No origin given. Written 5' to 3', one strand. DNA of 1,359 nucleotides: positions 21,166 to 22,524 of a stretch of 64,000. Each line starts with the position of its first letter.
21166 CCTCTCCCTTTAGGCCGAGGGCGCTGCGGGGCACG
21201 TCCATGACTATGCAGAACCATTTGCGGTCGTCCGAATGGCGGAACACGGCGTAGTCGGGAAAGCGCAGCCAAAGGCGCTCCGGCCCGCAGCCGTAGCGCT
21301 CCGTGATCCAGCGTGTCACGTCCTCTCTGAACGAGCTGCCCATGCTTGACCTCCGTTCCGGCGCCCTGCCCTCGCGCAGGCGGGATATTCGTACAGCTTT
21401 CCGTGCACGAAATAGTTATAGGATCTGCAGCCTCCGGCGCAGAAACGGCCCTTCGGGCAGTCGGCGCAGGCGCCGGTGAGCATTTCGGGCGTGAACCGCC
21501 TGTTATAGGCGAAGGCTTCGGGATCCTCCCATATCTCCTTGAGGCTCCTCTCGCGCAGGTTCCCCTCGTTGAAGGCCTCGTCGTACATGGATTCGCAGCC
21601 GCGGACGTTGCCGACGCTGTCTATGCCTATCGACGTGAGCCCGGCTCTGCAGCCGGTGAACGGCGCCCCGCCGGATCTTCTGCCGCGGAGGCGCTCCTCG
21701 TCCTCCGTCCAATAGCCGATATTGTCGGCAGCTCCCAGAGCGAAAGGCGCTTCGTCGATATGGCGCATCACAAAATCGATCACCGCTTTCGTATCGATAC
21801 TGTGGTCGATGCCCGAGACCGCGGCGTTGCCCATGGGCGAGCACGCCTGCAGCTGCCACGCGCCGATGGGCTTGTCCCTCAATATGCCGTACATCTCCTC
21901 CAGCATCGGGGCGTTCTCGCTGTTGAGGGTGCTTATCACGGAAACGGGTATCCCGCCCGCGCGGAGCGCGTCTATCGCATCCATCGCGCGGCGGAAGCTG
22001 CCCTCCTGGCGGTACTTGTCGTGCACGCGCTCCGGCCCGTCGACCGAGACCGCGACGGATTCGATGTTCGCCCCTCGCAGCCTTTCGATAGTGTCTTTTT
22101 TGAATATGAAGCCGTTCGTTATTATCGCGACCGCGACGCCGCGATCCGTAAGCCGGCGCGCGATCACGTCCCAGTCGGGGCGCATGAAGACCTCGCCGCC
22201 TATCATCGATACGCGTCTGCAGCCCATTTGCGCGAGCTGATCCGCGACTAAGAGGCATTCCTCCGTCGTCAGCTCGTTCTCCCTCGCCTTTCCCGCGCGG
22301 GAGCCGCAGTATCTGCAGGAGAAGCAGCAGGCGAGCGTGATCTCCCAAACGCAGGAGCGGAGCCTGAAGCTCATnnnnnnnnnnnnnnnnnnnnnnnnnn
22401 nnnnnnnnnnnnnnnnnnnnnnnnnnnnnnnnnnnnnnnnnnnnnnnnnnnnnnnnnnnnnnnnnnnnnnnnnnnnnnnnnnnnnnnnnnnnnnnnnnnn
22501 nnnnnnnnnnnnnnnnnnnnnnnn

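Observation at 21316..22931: Radical SAM/SPASM enzyme translationally coupled to a five-fold V-Y-G-G-P repeat protein: candidate multi-core RiPP-like system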

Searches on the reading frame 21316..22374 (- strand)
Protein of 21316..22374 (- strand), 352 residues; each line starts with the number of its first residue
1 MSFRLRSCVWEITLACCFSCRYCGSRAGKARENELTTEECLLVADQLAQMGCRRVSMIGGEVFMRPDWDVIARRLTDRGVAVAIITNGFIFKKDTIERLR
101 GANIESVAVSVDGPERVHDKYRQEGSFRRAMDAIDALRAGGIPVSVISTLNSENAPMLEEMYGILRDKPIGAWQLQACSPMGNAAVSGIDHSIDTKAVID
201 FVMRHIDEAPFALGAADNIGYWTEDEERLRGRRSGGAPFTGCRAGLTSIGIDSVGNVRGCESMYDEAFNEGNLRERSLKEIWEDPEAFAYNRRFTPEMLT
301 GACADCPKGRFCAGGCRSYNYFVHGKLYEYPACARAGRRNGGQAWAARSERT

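Call 3: search_protein_families(library=pfam, proteins=[window:21316-22374:-], max_evalue=0.01)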
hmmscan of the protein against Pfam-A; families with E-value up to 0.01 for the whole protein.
window:21316-22374:- (352 aa): 3 families
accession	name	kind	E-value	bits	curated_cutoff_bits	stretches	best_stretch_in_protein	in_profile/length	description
PF04055.27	Radical_SAM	-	3.7e-27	95.9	29.5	1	11-162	2-163/166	Radical SAM superfamily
PF13186.11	SPASM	-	1.5e-08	35.2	21.5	1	242-307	1-67/67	Iron-sulfur cluster-binding domain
PF13353.11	Fer4_12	-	0.00074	20.3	22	1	14-127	13-128/137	4Fe-4S single cluster domain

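Call 4: search_protein_families(library=ncbifam, proteins=[window:21316-22374:-], max_evalue=0.01)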
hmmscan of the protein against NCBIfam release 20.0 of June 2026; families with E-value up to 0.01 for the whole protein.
window:21316-22374:- (352 aa): 76 families (the best 25 are shown)
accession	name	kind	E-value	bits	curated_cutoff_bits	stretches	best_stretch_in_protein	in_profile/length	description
TIGR04103.1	rSAM_nif11_3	equivalog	9e-73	245.2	725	1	4-334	3-343/412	nif11-class peptide radical SAM maturase 3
TIGR03913.1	rad_SAM_trio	equivalog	1.7e-59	201.5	591.75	1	8-334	21-353/477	GDL motif peptide-associated radical SAM/SPASM maturase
TIGR04133.1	rSAM_w_lipo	hypoth_equivalog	3.4e-41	141.4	425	1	3-315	21-330/350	TIGR04133 family radical SAM/SPASM protein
TIGR04545.1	rSAM_ahbD_hemeb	equivalog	5.9e-40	137.7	500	1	9-333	3-335/339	heme b synthase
NF050035.1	rSAM_WgK_link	exception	6.7e-39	133.9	650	2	12-156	15-162/367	radical SAM/SPASM peptide maturase WgkB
TIGR04051.1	rSAM_NirJ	equivalog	3.5e-38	131.5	515.45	1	9-333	5-346/354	heme d1 biosynthesis radical SAM protein NirJ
TIGR03962.1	mycofact_rSAM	equivalog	1.7e-37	129.4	265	1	9-327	15-324/339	mycofactocin radical SAM maturase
TIGR04053.2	TIGR04053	equivalog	7.6e-34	117.5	395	2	8-214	10-222/366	TIGR04053 family radical SAM/SPASM domain-containing protein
TIGR04347.1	pseudo_SAM_Halo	equivalog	1.8e-33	116.4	525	2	8-175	40-209/390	TIGR04347 family pseudo-SAM/SPASM protein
TIGR04546.1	rSAM_ahbC_deAc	equivalog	2.5e-33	115.4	650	2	8-205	41-242/390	12,18-didecarboxysiroheme deacetylase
NF045574.1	sacti_mat_StsB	exception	5.3e-33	114.6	625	1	5-320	95-399/466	StsB family radical SAM/SPASM domain sactipeptide maturase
TIGR04054.1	rSAM_NirJ1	equivalog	6.2e-31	107.4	650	2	8-171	38-203/387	putative heme d1 biosynthesis radical SAM protein NirJ1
TIGR04250.1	SCM_rSAM_ScmE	equivalog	3.5e-29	101.8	400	1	6-332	3-342/358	SynChlorMet cassette radical SAM/SPASM protein ScmE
TIGR04055.1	rSAM_NirJ2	equivalog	1.3e-28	100.4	500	2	10-161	4-157/326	putative heme d1 biosynthesis radical SAM protein NirJ2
TIGR04303.1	GeoRSP_rSAM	equivalog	5e-27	95.3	400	1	9-326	8-316/325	GeoRSP system radical SAM/SPASM protein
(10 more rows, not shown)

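Call 8: find_homologous_proteins(query=window:21316-22374:-, max_evalue=1e-20)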
Query window:21316-22374:- (352 aa): 1468 proteins with E <= 1e-20 among 7146 candidates; the best 120 are listed.
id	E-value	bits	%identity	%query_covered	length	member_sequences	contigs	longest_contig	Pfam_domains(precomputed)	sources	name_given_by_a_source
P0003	1.5e-240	815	100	100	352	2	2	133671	PF13186.12,PF04055.28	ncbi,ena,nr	ncbi:MAG: radical SAM protein [Clostridia bacterium]|nr:radical SAM protein [Clostridia bacterium]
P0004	9.5e-202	688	82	100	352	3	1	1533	PF13186.12,PF04055.28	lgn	-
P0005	2.2e-176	604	76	96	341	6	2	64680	PF13186.12,PF04055.28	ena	-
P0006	4.7e-175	600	76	96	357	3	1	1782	PF13186.12,PF04055.28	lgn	-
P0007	2.7e-174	597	77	95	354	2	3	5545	PF13186.12,PF04055.28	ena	-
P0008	4.6e-174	597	76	95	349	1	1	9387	PF13186.12,PF04055.28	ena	-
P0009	3.3e-173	594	76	95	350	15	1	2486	PF13186.12,PF04055.28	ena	-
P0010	3.2e-171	587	74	96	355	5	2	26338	PF13186.12,PF04055.28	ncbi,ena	-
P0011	9.8e-171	586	75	95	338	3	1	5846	PF13186.12,PF04055.28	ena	-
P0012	1.5e-170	585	74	95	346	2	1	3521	PF13186.12,PF04055.28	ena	-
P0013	1.9e-170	585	73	96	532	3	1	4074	PF13186.12,PF04055.28,PF00293.35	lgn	-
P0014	1.9e-170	585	75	95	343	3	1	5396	PF13186.12,PF04055.28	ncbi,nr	ncbi:MAG: radical SAM protein [Clostridia bacterium]|nr:radical SAM protein [Clostridia bacterium]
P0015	6.4e-170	583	70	100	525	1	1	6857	PF13186.12,PF04055.28,PF00293.35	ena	-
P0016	1.0e-169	582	75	95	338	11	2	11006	PF13186.12,PF04055.28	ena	-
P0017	3.4e-169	581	75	95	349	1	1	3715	PF13186.12,PF04055.28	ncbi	-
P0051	6.3e-159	547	70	95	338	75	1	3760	PF13186.12,PF04055.28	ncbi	-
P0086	4.7e-156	537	71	95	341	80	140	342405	PF13186.12,PF04055.28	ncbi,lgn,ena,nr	ncbi:MAG: radical SAM/SPASM domain-containing protein [Clostridiales bacterium]|nr:radical SAM prote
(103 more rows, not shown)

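Call 10: find_related_loci(query=A1, collection=genome_contigs, flank=4000)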
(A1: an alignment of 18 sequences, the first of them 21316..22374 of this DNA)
Query A1 (352 aa) in genome_contigs; peptide patterns used: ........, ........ (x = any residue, [..] = any of these).
345 stretches matched a pattern; 339 encode a relative of the query (tblastn E <= 1e-3); the best 80 are kept; 80 distinct loci.
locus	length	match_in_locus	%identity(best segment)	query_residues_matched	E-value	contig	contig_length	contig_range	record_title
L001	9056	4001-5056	82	1-352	0e+0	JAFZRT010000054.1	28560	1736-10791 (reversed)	MAG: Clostridia bacterium isolate RGIG8038 Water_buffalos_Rumen-1__c1015129, whole genome shotgun sequence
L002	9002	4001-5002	75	1-335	3e-173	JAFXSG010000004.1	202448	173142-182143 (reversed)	MAG: Clostridia bacterium isolate RGIG6699 Sheep_Rumen-2__c3871, whole genome shotgun sequence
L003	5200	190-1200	74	1-338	4e-174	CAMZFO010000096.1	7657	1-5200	MAG TPA_asm: uncultured Clostridia bacterium isolate SRR10912537_bin.26_metaWRAP_v1.3_MAG genome assembly, contig: ERZ14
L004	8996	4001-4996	75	3-335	4e-171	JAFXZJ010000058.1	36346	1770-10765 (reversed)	MAG: Clostridia bacterium isolate RGIG6884 Sheep_Rumen-5__c1517316, whole genome shotgun sequence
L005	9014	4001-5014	73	2-340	1e-165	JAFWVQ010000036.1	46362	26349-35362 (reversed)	MAG: Clostridia bacterium isolate RGIG6112 Sheep_Omasum.Co__c1719582, whole genome shotgun sequence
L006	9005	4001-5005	71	1-336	4e-165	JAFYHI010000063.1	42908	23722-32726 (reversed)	MAG: Clostridia bacterium isolate RGIG7091 Sheep_Rumen.Co__c3431470, whole genome shotgun sequence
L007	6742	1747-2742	72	3-335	2e-163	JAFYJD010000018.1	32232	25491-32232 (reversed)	MAG: Clostridia bacterium isolate RGIG7138 Water_buffalos_Abomasum-4__c749341, whole genome shotgun sequence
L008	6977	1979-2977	73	2-335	2e-163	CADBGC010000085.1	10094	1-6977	MAG: uncultured Clostridiales bacterium isolate RUG13931 genome assembly, contig: RUG13931_asm_85, whole genome shotgun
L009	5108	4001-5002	72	1-334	2e-164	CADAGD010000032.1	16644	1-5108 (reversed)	MAG: uncultured Clostridiales bacterium isolate RUG13271 genome assembly, contig: RUG13271_asm_32, whole genome shotgun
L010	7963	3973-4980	71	1-337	3e-163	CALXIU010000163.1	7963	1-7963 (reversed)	MAG: uncultured Ruthenibacterium sp. isolate E17__bin246 genome assembly, contig: E17__k127_6284804, whole genome shotgu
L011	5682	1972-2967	71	3-334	8e-165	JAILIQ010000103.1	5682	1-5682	MAG: Lachnospiraceae bacterium isolate RUI154 k141_8963097_flag=1_multi=7.0000_len=5682, whole genome shotgun sequence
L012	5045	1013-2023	69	3-339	5e-165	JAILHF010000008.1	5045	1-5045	MAG: Lachnospiraceae bacterium isolate RUI117 k141_9963307_flag=0_multi=36.0212_len=5045, whole genome shotgun sequence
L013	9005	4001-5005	70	1-335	1e-161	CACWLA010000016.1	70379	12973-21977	MAG: uncultured Lachnospiraceae bacterium isolate RUG10682 genome assembly, contig: RUG10682_asm_16, whole genome shotgu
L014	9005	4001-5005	69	1-335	5e-161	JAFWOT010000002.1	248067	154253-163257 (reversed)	MAG: Clostridia bacterium isolate RGIG5933 Sheep_Omasum-1__c381, whole genome shotgun sequence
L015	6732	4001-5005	69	1-335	3e-161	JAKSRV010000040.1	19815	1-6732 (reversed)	MAG: Lachnospiraceae bacterium isolate Horse_feces264 MAG264_40, whole genome shotgun sequence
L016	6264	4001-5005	70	1-335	3e-161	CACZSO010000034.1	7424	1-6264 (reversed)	MAG: uncultured Clostridiales bacterium isolate RUG12911 genome assembly, contig: RUG12911_asm_34, whole genome shotgun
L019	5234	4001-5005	71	1-335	2e-161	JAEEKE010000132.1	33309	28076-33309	MAG: Bacillota bacterium isolate Tb.RUG.186 k141_12273367_flag=0_multi=21.3173_len=33309, whole genome shotgun sequence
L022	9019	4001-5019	75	1-335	4e-160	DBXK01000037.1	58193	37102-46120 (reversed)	MAG TPA_asm: Christensenella sp. UBA1214 UBA1214_contig_23412, whole genome shotgun sequence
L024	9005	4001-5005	69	1-335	9e-160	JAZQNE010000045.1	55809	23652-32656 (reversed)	MAG: Lachnospiraceae bacterium isolate T1900045246_TH20190016.MAGScoT_cleanbin_000065 SGB_5642_k141_735742, whole genome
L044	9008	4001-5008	69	1-336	3e-155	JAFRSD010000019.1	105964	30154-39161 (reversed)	MAG: Lachnospiraceae bacterium isolate RGIG2751 Goat_Omasum-5__c331842, whole genome shotgun sequence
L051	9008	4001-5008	67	1-336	6e-154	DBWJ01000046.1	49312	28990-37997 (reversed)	MAG TPA_asm: Lachnoclostridium sp. UBA1241 UBA1241_contig_11802, whole genome shotgun sequence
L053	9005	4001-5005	68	1-335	3e-154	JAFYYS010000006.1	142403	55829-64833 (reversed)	MAG: Lachnospiraceae bacterium isolate RGIG7543 Water_buffalos_Omasum-1__c73066, whole genome shotgun sequence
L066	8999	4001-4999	68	3-335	5e-153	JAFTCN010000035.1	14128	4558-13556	MAG: Clostridia bacterium isolate RGIG3694 Goat_Rumen.Co__c1156107, whole genome shotgun sequence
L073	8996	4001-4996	71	3-335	2e-152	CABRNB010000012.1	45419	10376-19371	MAG TPA_asm: uncultured Anaeromassilibacillus sp. isolate MGYG-HGUT-01749 genome assembly, contig: GUT_GENOME105900_12,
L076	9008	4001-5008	68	1-336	3e-152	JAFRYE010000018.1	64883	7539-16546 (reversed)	MAG: Lachnospiraceae bacterium isolate RGIG2905 Goat_Omasum.Co__c259851, whole genome shotgun sequence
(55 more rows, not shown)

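Call 30: search_solved_structures(query=window:21316-22374:-, max_evalue=0.00001)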
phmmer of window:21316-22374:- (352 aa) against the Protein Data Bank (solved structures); distinct sequences matched with E-value up to 0.00001: 10.
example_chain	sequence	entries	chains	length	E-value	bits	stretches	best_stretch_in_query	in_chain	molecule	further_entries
6efn_A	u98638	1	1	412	7.8e-20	74.5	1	6-179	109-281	Sporulation killing factor maturation protein SkfB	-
7vob_C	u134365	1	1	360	5.1e-13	52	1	13-179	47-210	Cytosylglucuronate decarboxylase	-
7voc_C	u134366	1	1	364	5.2e-13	52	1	13-179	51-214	Cytosylglucuronate decarboxylase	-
6c8v_A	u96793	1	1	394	3.5e-08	36.1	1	10-119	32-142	Coenzyme PQQ synthesis protein E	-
2fb2_A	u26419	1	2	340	8.4e-08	34.9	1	5-117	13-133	Molybdenum cofactor biosynthesis protein A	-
1tv7_A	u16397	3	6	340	1.6e-07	34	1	10-116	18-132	Molybdenum cofactor biosynthesis protein A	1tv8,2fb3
5v1q_A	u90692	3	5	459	3.7e-07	32.8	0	239-317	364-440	Radical SAM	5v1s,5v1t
5wgg_A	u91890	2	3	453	3.9e-06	29.4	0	11-122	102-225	Radical SAM domain protein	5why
4k37_A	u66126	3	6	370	7.9e-06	28.4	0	84-318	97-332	Anaerobic sulfatase-maturating enzyme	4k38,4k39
4k36_A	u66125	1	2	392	9.3e-06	28.1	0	84-318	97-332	Anaerobic sulfatase-maturating enzyme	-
